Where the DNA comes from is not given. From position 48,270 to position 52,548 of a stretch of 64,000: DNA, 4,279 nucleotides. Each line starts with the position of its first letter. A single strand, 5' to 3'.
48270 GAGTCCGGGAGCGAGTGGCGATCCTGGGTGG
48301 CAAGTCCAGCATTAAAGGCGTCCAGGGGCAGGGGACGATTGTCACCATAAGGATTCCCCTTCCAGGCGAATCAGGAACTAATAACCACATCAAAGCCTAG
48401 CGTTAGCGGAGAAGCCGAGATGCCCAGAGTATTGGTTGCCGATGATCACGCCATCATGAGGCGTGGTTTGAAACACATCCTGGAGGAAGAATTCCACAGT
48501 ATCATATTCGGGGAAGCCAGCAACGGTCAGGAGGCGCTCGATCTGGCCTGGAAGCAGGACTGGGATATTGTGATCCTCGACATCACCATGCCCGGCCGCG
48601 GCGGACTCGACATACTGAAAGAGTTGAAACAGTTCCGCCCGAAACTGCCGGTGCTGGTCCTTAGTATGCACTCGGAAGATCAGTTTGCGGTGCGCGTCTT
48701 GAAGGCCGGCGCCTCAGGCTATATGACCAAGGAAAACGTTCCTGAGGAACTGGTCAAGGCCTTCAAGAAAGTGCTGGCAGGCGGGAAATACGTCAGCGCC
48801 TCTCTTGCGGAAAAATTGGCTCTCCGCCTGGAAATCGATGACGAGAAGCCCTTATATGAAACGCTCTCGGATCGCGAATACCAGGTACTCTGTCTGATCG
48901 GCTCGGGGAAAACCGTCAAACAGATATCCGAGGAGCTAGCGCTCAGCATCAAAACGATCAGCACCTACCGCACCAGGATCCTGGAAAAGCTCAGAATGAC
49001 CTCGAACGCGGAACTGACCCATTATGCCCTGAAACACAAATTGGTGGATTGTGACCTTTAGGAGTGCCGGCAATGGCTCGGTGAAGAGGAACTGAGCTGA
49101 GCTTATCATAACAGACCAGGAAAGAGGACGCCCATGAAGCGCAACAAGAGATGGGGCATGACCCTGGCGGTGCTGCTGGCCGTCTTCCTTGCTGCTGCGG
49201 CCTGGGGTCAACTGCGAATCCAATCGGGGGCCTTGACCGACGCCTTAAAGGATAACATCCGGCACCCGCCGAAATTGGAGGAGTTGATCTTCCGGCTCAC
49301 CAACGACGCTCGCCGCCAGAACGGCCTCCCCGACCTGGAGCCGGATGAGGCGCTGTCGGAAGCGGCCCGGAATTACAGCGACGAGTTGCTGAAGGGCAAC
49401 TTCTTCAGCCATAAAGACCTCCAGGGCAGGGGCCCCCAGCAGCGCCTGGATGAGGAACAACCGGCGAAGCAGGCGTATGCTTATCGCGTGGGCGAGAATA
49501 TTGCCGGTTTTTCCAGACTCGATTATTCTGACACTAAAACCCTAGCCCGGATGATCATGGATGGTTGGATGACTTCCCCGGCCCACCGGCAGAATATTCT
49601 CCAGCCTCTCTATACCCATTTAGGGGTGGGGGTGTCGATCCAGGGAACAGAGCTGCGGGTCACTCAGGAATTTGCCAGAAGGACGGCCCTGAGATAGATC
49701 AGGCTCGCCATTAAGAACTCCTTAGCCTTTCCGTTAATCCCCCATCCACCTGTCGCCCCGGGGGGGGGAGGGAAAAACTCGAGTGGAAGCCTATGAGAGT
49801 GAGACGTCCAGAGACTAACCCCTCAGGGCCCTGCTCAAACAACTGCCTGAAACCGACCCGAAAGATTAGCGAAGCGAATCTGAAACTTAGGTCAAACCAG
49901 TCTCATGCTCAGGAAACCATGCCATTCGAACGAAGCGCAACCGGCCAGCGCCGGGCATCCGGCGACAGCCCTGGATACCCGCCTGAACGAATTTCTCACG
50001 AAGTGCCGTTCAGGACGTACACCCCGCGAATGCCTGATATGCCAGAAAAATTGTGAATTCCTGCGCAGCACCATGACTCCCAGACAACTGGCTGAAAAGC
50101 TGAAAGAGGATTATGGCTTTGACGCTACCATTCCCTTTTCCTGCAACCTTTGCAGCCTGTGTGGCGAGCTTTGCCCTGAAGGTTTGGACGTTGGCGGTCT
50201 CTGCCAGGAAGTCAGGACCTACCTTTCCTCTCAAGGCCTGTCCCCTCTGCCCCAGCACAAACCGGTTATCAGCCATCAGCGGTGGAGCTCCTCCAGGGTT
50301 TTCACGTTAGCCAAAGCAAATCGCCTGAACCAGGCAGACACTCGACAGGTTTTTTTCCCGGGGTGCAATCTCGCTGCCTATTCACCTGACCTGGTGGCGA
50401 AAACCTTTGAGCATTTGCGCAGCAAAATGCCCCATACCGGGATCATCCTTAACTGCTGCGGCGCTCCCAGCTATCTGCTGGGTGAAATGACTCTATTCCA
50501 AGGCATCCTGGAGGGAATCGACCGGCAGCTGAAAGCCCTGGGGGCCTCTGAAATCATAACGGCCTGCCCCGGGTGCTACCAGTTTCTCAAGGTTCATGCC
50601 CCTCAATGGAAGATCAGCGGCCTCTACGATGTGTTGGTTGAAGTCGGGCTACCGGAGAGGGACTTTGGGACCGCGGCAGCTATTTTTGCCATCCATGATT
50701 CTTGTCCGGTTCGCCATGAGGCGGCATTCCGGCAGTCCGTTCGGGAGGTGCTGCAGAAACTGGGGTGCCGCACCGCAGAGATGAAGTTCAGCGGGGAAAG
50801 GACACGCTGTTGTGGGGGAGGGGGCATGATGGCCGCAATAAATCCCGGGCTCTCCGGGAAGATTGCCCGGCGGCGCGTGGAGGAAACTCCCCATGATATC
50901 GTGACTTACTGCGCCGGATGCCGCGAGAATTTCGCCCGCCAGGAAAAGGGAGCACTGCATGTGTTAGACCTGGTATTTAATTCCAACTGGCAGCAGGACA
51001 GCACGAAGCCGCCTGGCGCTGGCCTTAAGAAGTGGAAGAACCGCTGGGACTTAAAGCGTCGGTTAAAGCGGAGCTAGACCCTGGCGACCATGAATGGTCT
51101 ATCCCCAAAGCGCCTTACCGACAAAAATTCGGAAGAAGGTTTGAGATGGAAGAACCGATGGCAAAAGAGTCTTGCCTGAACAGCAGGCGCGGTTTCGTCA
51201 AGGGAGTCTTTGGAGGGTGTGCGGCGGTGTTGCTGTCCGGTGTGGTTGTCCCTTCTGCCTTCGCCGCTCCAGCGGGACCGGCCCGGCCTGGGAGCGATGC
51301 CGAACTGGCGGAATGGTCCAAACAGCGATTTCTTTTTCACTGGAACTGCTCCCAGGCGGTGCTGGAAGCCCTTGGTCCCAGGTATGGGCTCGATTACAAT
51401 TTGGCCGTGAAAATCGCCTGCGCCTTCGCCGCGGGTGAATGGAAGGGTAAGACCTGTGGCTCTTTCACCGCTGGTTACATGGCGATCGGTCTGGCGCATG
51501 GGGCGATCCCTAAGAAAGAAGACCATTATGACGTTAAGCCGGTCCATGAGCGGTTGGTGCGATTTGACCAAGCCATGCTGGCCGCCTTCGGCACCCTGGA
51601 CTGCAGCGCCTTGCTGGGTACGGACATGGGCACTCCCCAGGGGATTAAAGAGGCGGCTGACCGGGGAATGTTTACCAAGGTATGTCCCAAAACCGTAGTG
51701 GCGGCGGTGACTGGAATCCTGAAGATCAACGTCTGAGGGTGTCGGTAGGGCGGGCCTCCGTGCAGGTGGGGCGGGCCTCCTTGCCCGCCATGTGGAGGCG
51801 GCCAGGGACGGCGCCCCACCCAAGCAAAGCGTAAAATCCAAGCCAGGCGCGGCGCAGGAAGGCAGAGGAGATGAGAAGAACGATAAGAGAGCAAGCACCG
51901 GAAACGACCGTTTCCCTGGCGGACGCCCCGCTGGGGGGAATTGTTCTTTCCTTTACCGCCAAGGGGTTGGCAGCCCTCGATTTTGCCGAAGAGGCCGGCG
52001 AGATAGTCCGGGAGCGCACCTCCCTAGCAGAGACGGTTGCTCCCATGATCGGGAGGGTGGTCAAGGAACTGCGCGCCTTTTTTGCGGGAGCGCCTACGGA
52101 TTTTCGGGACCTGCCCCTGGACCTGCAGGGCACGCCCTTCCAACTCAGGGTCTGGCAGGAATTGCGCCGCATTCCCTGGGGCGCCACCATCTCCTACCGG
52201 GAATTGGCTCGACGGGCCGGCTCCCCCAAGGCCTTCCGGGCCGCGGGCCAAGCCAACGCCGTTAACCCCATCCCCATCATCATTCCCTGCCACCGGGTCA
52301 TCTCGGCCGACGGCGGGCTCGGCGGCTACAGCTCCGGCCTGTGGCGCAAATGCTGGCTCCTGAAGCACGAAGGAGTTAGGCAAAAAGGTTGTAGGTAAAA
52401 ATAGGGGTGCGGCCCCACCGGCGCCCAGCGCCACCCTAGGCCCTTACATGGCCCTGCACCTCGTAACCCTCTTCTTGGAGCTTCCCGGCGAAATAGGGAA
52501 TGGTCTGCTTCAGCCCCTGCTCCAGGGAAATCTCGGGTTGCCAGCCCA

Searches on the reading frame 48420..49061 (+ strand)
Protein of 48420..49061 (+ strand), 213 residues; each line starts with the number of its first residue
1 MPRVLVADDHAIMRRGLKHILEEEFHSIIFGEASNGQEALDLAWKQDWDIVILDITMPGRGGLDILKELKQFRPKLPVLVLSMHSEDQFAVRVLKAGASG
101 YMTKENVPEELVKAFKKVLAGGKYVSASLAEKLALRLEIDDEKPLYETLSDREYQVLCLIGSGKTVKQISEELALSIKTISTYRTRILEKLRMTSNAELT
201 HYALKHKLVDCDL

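Call 20: search_protein_families(library=pfam, proteins=[window:48420-49061:+])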
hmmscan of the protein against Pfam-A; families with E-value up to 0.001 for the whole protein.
window:48420-49061:+ (213 aa): 3 families
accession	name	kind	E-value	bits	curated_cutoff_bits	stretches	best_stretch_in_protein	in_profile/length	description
PF00072.30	Response_reg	-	2.1e-29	102.4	30.2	1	4-115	1-110/111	Response regulator receiver domain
PF00196.25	GerE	-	3.4e-17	62.2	23.5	1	148-203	2-57/57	Bacterial regulatory proteins, luxR family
PF04545.22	Sigma70_r4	-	1.9e-05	24.5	24.1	1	148-192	4-49/50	Sigma-70, region 4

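Call 36: find_homologous_proteins(query=window:48420-49061:+, max_evalue=1e-30)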
Query window:48420-49061:+ (213 aa): 7998 proteins with E <= 1e-30 among 8000 candidates; the best 120 are listed.
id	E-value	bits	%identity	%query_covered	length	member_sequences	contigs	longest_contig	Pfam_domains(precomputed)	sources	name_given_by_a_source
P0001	1.2e-127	441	96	100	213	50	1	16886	PF00196.26,PF00072.31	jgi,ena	-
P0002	9.0e-119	413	89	100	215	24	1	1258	PF00196.26,PF00072.31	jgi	jgi:two-component system, NarL family, invasion response regulator UvrY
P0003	1.4e-118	412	89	100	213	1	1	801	PF00196.26,PF00072.31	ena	-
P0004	2.1e-118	411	89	100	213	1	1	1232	PF00196.26,PF00072.31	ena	-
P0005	1.2e-117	409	89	99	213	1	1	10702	PF00196.26,PF00072.31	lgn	-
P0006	3.8e-114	397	87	100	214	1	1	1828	PF00196.26,PF00072.31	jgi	jgi:DNA-binding NarL/FixJ family response regulator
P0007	7.6e-114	396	86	100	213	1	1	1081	PF00196.26,PF00072.31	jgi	jgi:two-component system invasion response regulator UvrY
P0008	1.5e-111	389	85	100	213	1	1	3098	PF00196.26,PF00072.31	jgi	jgi:two-component system invasion response regulator UvrY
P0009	4.3e-111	387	86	100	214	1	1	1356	PF00196.26,PF00072.31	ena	-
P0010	6.9e-111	387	87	99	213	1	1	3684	PF00196.26,PF00072.31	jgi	jgi:two-component system, NarL family, invasion response regulator UvrY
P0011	8.0e-111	387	86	99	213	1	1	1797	PF00196.26,PF00072.31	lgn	-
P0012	8.8e-111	386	87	99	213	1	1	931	PF00196.26,PF00072.31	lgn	-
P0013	1.4e-109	382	86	99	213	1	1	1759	PF00196.26,PF00072.31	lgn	-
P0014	3.8e-109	381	84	99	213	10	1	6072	PF00196.26,PF00072.31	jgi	jgi:two-component system invasion response regulator UvrY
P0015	1.4e-102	360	77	99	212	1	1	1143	PF00196.26,PF04545.23,PF00072.31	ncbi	-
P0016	1.0e-101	357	77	99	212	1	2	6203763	PF00196.26,PF04545.23,PF00072.31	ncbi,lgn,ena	-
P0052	7.1e-94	331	74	99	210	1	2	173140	PF00196.26,PF00072.31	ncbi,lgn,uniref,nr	ncbi:response regulator [Desulfoferrobacter suflitae]|uniref:response regulator n=1 Tax=Desulfoferro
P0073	5.4e-92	325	72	99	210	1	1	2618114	PF00196.26,PF00072.31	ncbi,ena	-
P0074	7.8e-92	325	72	99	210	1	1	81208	PF00196.26,PF00072.31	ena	-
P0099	2.1e-89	317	74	98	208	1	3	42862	PF00196.26,PF04545.23,PF00072.31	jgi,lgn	jgi:DNA-binding NarL/FixJ family response regulator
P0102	3.8e-89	316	71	100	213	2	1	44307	PF00196.26,PF04545.23,PF08281.19,PF00072.31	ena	-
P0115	7.4e-89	315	69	98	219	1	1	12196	PF00196.26,PF00072.31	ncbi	ncbi:MAG: response regulator transcription factor [Verrucomicrobiota bacterium]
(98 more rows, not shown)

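Call 37: find_encoding_contigs(protein=P0016, flank=10000, max_places=2)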
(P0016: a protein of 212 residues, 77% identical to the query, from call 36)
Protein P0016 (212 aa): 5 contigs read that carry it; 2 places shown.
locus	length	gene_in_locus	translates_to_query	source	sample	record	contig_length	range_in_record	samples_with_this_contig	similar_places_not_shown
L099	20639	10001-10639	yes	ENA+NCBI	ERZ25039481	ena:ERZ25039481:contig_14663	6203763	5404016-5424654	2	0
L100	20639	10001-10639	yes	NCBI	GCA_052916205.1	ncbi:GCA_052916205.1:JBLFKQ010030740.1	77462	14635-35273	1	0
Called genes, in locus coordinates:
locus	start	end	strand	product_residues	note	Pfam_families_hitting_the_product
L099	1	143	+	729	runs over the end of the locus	PF14537:Cytochrom_c3_2 (faint)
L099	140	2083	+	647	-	PF14522:Cytochrome_C7 (faint), PF14537:Cytochrom_c3_2 (faint)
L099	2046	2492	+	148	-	-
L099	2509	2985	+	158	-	PF00355:Rieske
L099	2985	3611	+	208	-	PF00033:Cytochrome_B, PF14358:DUF4405 (weak), PF13631:Cytochrom_B_N_2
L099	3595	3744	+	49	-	-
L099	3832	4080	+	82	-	-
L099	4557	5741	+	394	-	PF04143:Sulf_transp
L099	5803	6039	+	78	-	PF01206:TusA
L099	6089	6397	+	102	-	-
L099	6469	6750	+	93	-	-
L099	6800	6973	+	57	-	-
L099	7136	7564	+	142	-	PF02566:OsmC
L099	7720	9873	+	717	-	PF02743:dCache_1, PF00672:HAMP, PF08447:PAS_3, PF07730:HisKA_3, PF02518:HATPase_c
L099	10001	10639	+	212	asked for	PF00072:Response_reg, PF04545:Sigma70_r4 (faint), PF00196:GerE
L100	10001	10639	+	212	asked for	PF00072:Response_reg, PF04545:Sigma70_r4 (faint), PF00196:GerE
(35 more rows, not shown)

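Call 38: find_encoding_contigs(protein=P0052, flank=10000, max_places=2)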
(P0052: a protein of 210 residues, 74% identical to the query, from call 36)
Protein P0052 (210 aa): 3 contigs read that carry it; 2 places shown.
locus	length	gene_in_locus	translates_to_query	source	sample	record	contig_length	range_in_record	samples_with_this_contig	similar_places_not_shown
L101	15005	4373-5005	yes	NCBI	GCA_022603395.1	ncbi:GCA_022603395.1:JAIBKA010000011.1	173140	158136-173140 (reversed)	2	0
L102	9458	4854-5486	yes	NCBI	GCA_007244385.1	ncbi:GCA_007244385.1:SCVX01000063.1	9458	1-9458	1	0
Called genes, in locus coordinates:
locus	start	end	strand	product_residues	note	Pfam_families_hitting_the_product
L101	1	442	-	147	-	PF16886:ATP-synt_ab_Xtn (weak)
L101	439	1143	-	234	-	PF10962:DUF2764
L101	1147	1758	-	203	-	-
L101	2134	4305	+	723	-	PF02743:dCache_1, PF00672:HAMP, PF08447:PAS_3, PF07730:HisKA_3, PF02518:HATPase_c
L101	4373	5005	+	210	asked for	PF00072:Response_reg, PF00196:GerE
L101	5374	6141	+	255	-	PF00902:TatC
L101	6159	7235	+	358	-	PF01699:Na_Ca_ex, PF06781:CrgA (faint), PF01699:Na_Ca_ex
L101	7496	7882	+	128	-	PF00072:Response_reg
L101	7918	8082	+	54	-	-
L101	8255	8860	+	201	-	PF04986:Y2_Tnp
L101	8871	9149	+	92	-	-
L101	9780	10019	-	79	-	-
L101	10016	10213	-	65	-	PF07927:HicA_toxin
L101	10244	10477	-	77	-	-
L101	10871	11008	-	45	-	-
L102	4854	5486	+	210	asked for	PF00072:Response_reg, PF00196:GerE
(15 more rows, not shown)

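Call 39: find_encoding_contigs(protein=P0115, flank=10000, max_places=2)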
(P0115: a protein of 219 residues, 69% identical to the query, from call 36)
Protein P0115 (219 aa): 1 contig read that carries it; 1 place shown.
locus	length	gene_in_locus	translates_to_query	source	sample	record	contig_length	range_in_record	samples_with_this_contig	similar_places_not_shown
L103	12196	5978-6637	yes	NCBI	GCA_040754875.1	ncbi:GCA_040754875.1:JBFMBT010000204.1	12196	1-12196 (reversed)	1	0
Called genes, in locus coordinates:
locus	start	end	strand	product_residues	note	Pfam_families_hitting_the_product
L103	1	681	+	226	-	PF18914:DUF5666 (faint)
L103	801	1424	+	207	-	PF00072:Response_reg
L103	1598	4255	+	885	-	PF00072:Response_reg, PF08448:PAS_4, PF13426:PAS_9, PF00989:PAS, PF08448:PAS_4, PF13426:PAS_9, PF08447:PAS_3, PF00989:PAS, +12 more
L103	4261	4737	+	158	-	PF00072:Response_reg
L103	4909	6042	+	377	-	PF00072:Response_reg, PF07730:HisKA_3, PF02518:HATPase_c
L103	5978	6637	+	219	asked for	PF00072:Response_reg, PF00196:GerE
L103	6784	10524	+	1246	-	PF02563:Poly_export, PF22461:SLBB_2 (weak), PF10531:SLBB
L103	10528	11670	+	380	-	PF02563:Poly_export, PF10531:SLBB (weak), PF22461:SLBB_2 (weak), PF10531:SLBB, PF22461:SLBB_2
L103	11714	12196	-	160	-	?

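Call 43: search_solved_structures(query=window:48420-49061:+, max_evalue=1e-10)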
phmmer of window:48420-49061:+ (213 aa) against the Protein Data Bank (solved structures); distinct sequences matched with E-value up to 1e-10: 74 (the best 60 are shown).
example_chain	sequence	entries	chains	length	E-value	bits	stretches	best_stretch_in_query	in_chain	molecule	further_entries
1a04_A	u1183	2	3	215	2.6e-29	105.7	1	4-200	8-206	NITRATE/NITRITE RESPONSE REGULATOR PROTEIN NARL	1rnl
5hev_A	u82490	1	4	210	3.1e-29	105.5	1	2-209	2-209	Response regulator protein VraR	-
4ldz_A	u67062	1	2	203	4.3e-26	95.3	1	3-198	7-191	Transcriptional regulatory protein DesR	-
7ve6_A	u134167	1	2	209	4.4e-26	95.2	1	3-209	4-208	Response regulator protein VraR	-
4gvp_A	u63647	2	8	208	4.5e-26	95.2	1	3-209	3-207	Response regulator protein vraR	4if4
3c3w_A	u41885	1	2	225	4.9e-26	95.1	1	2-203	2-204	TWO COMPONENT TRANSCRIPTIONAL REGULATORY PROTEIN DEVR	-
3cz5_A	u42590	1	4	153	1.4e-25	93.6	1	3-135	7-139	Two-component response regulator, LuxR family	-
9xzo_A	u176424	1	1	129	1e-21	81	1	1-121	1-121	De novo protein M1X0B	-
4zmr_A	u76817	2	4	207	4.9e-20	75.5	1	3-202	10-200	Response regulator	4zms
4hye_A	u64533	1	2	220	6.2e-20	75.2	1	3-202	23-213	Response regulator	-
5f64_A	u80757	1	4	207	4.7e-19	72.3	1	4-208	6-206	Positive transcription regulator EvgA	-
8zwn_A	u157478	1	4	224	6.5e-19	71.8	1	4-208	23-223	DNA-binding transcriptional activator EvgA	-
5vxn_A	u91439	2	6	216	1.2e-18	70.9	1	3-203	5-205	Transcriptional regulatory protein RcsB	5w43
5o8y_A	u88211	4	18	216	1.3e-18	70.8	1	3-203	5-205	Transcriptional regulatory protein RcsB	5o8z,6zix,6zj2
6eo2_A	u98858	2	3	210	1.9e-18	70.3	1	3-202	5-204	Transcriptional regulatory protein RcsB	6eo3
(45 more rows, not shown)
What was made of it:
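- Closest known: NarL/NarP heptamer arrays. Same: NarL is the closest solved structure to the regulator by sequence (E = 2.6e-29, call 43).
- Closest known: DosR/DevR box. Same: DevR is among the closest solved homologues (call 43).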

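Call 44: search_protein_families(library=ncbifam, proteins=[window:48420-49061:+], max_evalue=0.00001)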
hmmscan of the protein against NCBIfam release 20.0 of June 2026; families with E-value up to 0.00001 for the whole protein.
window:48420-49061:+ (213 aa): 95 families (the best 25 are shown)
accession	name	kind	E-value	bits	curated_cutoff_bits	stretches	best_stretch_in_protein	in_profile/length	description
NF007018.1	PRK09483.1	equivalog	5.6e-57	192.9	280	1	3-212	3-212/217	UvrY/SirA/GacA family response regulator transcription factor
NF052445.1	RespRegMctR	equivalog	4.8e-45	153.5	300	1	3-208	3-204/205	two-component system response regulator MctR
NF011896.0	PRK15369.1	equivalog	5.2e-42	143.8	242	1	3-208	5-209/211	two component system response regulator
NF007935.0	PRK10651.1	equivalog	4.1e-38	130.7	250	1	3-207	8-214/216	two-component system response regulator NarL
NF007708.0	PRK10403.1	equivalog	1.5e-34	119.3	343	1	3-201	8-206/215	nitrate/nitrite response regulator protein NarP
NF047785.1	respo_reg_MadR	equivalog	9.2e-33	113.4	300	1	3-208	2-208/209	MadR family response regulator transcription factor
NF007403.0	PRK09935.1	equivalog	2.6e-30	105.6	271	1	4-209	6-210/210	fimbria biosynthesis transcriptional regulator FimZ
NF007685.0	PRK10360.1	equivalog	1.1e-29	103.7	258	1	3-202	3-191/196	response regulator transcription factor UhpA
NF007419.0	PRK09958.1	equivalog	1.7e-27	96.3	251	1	5-208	4-203/204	acid-sensing system DNA-binding response regulator EvgA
NF006900.1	PRK09390.1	equivalog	4.9e-26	91.5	255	1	3-206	6-200/203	response regulator FixJ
NF041830.1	RR_TF_ErdR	exception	6.5e-25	88.1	390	1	4-195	4-197/213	response regulator transcription factor ErdR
NF008098.0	PRK10840.1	equivalog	2.2e-21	76.3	235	1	4-202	6-204/216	response regulator transcription factor RcsB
NF041367.1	CheY_Halo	equivalog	1.7e-20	73.5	200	1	4-118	1-113/114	chemotaxis protein CheY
NF001965.0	PRK00742.1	subfamily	1.8e-19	70.2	293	1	3-108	5-111/357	chemotaxis-specific protein-glutamate methyltransferase CheB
NF045991.1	RespRegCtrARhodob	equivalog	3.7e-19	69.3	350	1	3-165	2-166/224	response regulator transcription factor CtrA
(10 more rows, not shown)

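Call 45: find_encoding_contigs(protein=P0073, flank=10000, max_places=1)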
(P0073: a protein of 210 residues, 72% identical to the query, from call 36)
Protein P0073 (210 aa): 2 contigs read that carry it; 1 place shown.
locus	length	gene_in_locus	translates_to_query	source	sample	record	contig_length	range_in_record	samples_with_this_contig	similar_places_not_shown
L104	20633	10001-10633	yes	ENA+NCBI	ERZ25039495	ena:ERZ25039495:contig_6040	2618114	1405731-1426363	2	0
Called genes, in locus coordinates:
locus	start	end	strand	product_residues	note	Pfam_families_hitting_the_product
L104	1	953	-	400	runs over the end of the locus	PF00171:Aldedh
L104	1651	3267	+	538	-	PF05681:Fumerase, PF05683:Fumerase_C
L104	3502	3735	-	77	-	PF13192:Thioredoxin_3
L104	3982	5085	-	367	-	PF03773:ArsP_1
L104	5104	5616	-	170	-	PF13192:Thioredoxin_3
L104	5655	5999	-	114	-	PF12840:HTH_20, PF01022:HTH_5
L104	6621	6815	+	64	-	PF09851:SHOCT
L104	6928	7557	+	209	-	PF06325:PrmA, PF05175:MTS, PF13489:Methyltransf_23 (weak), PF01170:UPF0020 (faint), PF13847:Methyltransf_31, PF08241:Methyltransf_11 (weak), PF13649:Methyltransf_25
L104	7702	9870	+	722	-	PF02743:dCache_1, PF00672:HAMP, PF08447:PAS_3, PF07730:HisKA_3, PF02518:HATPase_c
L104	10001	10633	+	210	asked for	PF00072:Response_reg, PF00196:GerE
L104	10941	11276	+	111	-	-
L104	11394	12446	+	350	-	PF01590:GAF, PF13185:GAF_2, PF13492:GAF_3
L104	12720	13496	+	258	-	PF01925:TauE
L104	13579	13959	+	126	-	PF07843:DUF1634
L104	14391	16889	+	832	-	PF00690:Cation_ATPase_N, PF00122:E1-E2_ATPase, PF00702:Hydrolase, PF13246:Cation_ATPase (weak)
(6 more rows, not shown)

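Call 46: find_encoding_contigs(protein=P0102, flank=10000, max_places=1)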
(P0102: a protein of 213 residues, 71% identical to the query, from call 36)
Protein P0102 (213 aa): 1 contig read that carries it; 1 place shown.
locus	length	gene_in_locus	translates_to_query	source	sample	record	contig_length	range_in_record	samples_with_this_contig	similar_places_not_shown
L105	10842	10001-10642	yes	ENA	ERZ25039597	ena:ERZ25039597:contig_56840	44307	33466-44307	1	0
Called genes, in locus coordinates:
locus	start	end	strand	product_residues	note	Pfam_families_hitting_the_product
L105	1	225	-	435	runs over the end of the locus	PF00860:Xan_ur_permease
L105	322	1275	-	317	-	PF13793:Pribosyltran_N, PF00156:Pribosyltran, PF14572:Pribosyl_synth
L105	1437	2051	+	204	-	PF01726:LexA_DNA_bind, PF13730:HTH_36 (weak), PF00717:Peptidase_S24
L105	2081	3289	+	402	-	PF00817:IMS, PF11798:IMS_HHH (weak), PF21999:IMS_HHH_1, PF11799:IMS_C (weak)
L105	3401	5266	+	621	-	PF02811:PHP, PF07733:DNA_pol3_alpha, PF17657:DNA_pol3_finger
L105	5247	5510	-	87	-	-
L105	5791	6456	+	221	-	PF01336:tRNA_anti-codon (weak)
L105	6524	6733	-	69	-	PF11848:DUF3368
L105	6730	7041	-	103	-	PF03683:UPF0175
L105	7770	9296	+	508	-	PF02743:dCache_1, PF00672:HAMP, PF08447:PAS_3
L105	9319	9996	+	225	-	PF07730:HisKA_3, PF02518:HATPase_c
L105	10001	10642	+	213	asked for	PF00072:Response_reg, PF00196:GerE, PF04545:Sigma70_r4 (weak), PF08281:Sigma70_r4_2 (weak)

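Call 47: find_encoding_contigs(protein=P0074, flank=10000, max_places=1)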
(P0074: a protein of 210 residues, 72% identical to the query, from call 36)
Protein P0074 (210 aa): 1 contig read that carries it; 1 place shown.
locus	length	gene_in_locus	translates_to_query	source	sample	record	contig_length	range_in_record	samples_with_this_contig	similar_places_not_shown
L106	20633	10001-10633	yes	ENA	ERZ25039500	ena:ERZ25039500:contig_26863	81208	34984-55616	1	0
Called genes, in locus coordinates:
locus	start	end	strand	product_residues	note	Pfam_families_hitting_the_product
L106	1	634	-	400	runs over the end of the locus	PF00171:Aldedh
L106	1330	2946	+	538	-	PF05681:Fumerase, PF05683:Fumerase_C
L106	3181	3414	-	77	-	PF13192:Thioredoxin_3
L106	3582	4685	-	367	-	PF03773:ArsP_1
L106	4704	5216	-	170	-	PF13192:Thioredoxin_3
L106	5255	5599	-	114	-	PF12840:HTH_20, PF01022:HTH_5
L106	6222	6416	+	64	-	PF09851:SHOCT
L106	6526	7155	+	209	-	PF06325:PrmA, PF05175:MTS, PF13489:Methyltransf_23 (weak), PF01170:UPF0020 (faint), PF13847:Methyltransf_31, PF08241:Methyltransf_11 (weak), PF13649:Methyltransf_25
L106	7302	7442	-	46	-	-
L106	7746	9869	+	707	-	PF02743:dCache_1, PF00672:HAMP, PF08447:PAS_3, PF07730:HisKA_3, PF02518:HATPase_c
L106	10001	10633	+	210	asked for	PF00072:Response_reg, PF00196:GerE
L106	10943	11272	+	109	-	-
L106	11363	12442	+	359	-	PF13185:GAF_2, PF01590:GAF, PF13492:GAF_3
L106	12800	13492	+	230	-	PF01925:TauE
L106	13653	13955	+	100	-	PF07843:DUF1634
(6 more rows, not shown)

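Call 48: find_encoding_contigs(protein=P0099, flank=10000, max_places=1)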
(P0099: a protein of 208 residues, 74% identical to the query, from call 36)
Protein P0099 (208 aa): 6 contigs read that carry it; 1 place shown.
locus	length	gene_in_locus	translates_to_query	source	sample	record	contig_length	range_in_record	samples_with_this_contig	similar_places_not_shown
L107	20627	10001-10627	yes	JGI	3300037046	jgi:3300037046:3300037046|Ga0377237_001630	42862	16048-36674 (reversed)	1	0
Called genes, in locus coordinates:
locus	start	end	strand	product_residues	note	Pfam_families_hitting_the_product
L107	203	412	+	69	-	PF13275:S4_2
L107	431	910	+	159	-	PF04751:DarP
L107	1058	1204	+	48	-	-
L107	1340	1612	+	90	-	-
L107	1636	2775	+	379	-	PF08495:FIST, PF10442:FIST_C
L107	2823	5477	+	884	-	PF01590:GAF, PF13185:GAF_2 (faint), PF13492:GAF_3 (faint), PF01590:GAF (weak), PF08447:PAS_3, PF02518:HATPase_c, PF00072:Response_reg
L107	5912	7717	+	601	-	PF00501:AMP-binding, PF23562:AMP-binding_C_3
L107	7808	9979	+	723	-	PF02743:dCache_1, PF00672:HAMP, PF08447:PAS_3, PF07730:HisKA_3, PF02518:HATPase_c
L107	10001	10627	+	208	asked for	PF00072:Response_reg, PF04545:Sigma70_r4 (faint), PF00196:GerE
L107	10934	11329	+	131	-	PF00072:Response_reg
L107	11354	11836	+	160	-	PF00072:Response_reg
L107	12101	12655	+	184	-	PF00571:CBS (faint)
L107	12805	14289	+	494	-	PF00939:Na_sulph_symp, PF03600:CitMHS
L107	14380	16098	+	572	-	PF03600:CitMHS, PF02040:ArsB, PF00939:Na_sulph_symp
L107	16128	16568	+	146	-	PF00582:Usp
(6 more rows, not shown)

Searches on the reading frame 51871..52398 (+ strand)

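Call 20: search_protein_families(library=pfam, proteins=[window:51871-52398:+])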
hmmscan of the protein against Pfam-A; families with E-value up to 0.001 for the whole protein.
window:51871-52398:+ (175 aa): 2 families
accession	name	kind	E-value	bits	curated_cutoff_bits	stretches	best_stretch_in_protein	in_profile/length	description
PF01035.26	DNA_binding_1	-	8.3e-34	115.7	27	1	89-169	1-81/81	6-O-methylguanine DNA methyltransferase, DNA binding domain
PF02870.21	Methyltransf_1N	-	1.6e-07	32.2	21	1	15-85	4-71/71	6-O-methylguanine DNA methyltransferase, ribonuclease-like domain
